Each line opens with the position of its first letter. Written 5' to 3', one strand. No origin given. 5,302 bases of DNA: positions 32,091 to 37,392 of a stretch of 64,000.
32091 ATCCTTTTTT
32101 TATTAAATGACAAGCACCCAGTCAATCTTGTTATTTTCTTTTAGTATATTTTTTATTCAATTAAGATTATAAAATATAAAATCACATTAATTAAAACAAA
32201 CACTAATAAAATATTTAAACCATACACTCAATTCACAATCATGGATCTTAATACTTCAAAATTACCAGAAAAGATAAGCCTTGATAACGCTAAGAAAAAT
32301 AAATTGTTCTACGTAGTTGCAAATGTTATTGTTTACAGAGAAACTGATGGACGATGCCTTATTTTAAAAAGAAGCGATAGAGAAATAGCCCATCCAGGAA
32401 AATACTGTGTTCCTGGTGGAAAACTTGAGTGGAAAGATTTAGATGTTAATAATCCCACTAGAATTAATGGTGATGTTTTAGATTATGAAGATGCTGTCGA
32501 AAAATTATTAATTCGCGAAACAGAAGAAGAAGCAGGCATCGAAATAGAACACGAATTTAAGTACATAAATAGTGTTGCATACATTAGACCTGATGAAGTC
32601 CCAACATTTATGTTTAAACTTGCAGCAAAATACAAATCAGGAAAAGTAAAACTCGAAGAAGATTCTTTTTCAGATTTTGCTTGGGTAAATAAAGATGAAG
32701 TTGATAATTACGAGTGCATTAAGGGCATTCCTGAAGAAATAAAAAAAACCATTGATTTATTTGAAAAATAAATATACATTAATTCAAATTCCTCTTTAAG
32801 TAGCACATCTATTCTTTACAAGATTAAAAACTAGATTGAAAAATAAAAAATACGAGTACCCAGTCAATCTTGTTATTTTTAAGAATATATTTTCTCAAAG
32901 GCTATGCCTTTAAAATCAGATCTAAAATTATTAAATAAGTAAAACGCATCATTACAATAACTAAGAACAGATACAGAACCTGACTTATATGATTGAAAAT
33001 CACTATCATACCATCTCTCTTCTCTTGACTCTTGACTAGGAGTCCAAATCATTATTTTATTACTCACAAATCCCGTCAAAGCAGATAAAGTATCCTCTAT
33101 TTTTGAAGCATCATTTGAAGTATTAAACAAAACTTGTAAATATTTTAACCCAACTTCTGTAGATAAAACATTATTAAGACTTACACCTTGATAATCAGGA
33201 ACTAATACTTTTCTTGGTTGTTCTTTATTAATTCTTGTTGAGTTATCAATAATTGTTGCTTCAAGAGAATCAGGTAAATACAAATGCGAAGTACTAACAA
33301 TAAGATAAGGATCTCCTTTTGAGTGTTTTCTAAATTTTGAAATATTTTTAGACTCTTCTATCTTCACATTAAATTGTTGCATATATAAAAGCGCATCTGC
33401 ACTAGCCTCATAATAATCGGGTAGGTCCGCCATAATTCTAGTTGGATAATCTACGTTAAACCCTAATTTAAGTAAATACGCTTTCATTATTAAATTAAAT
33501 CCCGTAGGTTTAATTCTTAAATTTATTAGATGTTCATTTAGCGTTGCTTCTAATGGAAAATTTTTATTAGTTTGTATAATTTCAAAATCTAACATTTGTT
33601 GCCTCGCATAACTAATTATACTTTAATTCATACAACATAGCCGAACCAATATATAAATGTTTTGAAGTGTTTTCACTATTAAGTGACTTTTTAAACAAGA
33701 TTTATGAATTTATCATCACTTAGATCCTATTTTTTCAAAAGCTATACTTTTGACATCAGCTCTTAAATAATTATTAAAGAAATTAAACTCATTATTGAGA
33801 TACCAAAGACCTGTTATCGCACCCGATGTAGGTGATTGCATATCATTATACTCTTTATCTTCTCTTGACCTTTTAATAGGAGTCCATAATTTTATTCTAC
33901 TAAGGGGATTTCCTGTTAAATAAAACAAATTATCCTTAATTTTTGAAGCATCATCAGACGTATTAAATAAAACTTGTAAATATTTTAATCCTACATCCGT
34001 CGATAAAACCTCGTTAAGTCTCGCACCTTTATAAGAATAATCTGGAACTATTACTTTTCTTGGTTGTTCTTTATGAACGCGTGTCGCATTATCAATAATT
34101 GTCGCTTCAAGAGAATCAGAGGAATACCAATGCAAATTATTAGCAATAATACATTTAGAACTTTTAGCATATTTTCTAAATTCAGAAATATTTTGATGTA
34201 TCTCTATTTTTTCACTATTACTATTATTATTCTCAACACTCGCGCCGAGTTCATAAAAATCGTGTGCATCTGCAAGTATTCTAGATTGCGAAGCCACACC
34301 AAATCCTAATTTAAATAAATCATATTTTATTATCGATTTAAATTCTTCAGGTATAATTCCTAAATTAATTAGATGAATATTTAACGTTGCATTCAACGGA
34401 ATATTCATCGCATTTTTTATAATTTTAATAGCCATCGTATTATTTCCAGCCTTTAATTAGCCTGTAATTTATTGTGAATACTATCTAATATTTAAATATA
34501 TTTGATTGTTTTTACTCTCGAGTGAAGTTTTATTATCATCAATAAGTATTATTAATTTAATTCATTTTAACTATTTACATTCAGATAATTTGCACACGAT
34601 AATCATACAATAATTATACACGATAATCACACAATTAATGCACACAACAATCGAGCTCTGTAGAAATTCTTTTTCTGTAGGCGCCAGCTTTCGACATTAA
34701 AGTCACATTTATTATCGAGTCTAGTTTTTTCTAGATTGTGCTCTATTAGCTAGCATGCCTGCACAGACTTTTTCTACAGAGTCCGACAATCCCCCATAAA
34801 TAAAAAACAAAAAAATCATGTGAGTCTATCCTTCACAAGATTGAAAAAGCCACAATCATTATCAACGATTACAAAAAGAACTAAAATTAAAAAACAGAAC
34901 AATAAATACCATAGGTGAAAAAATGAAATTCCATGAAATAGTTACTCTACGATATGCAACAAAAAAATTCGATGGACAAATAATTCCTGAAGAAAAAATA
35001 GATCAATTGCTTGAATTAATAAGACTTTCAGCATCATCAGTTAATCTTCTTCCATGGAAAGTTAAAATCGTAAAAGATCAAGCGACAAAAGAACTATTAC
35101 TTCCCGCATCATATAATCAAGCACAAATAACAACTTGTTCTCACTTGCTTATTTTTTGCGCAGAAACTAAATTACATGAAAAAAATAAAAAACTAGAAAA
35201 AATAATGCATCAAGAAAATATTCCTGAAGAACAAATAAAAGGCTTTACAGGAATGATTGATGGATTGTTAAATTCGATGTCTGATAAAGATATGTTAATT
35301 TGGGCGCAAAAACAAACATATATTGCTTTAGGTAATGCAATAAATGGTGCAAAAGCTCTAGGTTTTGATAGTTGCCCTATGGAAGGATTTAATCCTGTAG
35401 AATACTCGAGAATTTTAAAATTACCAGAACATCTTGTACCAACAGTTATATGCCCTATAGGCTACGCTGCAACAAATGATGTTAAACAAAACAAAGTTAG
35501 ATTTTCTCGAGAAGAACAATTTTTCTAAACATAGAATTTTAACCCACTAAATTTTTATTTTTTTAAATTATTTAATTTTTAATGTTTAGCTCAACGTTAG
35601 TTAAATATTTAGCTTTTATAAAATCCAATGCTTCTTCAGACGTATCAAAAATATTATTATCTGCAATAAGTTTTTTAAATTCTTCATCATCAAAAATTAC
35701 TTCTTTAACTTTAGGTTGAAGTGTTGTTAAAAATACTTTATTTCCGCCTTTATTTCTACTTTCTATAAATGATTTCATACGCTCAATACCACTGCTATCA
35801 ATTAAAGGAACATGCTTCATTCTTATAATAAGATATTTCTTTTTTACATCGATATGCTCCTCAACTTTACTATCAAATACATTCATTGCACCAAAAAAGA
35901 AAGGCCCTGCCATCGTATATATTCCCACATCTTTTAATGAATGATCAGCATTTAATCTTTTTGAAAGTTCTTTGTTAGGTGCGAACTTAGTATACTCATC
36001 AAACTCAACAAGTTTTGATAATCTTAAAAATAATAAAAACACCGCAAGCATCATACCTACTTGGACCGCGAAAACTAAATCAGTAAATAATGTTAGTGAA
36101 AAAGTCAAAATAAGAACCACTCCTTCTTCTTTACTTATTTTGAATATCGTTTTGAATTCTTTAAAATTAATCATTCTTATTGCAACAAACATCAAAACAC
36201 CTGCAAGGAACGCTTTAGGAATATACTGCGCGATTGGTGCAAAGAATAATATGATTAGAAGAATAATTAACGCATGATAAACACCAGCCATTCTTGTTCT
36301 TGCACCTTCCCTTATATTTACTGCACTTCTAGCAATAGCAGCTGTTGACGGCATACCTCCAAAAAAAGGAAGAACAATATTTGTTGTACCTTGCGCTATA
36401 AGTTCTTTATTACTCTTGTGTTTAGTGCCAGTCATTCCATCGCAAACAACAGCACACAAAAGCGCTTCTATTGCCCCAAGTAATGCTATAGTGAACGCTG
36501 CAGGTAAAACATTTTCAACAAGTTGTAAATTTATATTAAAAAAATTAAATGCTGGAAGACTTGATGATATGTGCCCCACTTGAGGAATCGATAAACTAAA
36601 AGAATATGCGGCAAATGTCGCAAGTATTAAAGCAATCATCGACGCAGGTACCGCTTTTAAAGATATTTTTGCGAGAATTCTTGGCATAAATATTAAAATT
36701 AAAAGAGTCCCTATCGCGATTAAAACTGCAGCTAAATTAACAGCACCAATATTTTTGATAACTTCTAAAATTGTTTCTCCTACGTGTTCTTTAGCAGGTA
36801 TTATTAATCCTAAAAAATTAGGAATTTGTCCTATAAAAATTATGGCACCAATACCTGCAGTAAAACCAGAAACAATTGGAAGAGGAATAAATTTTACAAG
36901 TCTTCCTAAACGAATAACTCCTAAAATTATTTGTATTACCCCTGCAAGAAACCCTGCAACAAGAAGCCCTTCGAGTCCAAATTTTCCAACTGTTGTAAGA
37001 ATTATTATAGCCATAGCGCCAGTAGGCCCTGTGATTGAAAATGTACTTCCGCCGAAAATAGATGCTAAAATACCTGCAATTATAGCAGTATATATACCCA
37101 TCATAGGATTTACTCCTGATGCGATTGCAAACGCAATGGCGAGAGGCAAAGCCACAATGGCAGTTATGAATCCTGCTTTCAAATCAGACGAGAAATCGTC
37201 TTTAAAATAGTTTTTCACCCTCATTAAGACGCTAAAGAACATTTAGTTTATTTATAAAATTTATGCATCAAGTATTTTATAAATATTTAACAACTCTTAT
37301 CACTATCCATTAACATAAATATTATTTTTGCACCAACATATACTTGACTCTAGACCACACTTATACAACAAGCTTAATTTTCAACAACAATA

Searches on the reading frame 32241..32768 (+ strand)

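Call 84: search_protein_families(library=pfam, proteins=[window:32241-32768:+], max_evalue=0.00001)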
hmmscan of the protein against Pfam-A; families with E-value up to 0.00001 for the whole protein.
window:32241-32768:+ (176 aa): 1 family
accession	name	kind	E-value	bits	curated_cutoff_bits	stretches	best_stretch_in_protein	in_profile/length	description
PF00293.34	NUDIX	-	7.6e-12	45.8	21.1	1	26-156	5-119/134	NUDIX domain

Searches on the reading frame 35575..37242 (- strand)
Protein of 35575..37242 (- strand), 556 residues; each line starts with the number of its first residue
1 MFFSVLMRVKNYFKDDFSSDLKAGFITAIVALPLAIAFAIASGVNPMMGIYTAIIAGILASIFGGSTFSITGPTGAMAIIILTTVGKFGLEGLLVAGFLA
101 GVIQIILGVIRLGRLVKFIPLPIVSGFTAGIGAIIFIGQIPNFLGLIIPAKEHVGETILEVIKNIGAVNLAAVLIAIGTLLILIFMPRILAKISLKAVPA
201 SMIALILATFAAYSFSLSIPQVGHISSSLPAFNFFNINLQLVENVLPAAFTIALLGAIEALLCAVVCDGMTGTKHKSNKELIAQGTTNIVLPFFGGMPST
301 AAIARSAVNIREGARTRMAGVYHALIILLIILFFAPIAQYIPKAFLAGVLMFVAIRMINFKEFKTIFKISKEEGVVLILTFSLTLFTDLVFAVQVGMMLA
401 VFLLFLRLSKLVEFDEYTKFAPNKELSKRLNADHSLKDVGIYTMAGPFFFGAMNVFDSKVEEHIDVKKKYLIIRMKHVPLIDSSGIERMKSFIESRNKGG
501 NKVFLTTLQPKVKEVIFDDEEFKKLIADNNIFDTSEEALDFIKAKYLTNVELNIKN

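Call 84: search_protein_families(library=pfam, proteins=[window:35575-37242:-], max_evalue=0.00001)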
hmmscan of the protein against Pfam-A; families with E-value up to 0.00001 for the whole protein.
window:35575-37242:- (556 aa): 3 families
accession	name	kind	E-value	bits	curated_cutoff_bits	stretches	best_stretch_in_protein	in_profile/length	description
PF00916.26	Sulfate_transp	-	7.5e-88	295.3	23.2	1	17-380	1-380/380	Sulfate permease family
PF01740.26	STAS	-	7.8e-15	55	22.6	1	437-538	8-106/106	STAS domain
PF16983.11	MFS_MOT1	-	1.3e-07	32.4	30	1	256-357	25-111/111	Molybdate transporter of MFS superfamily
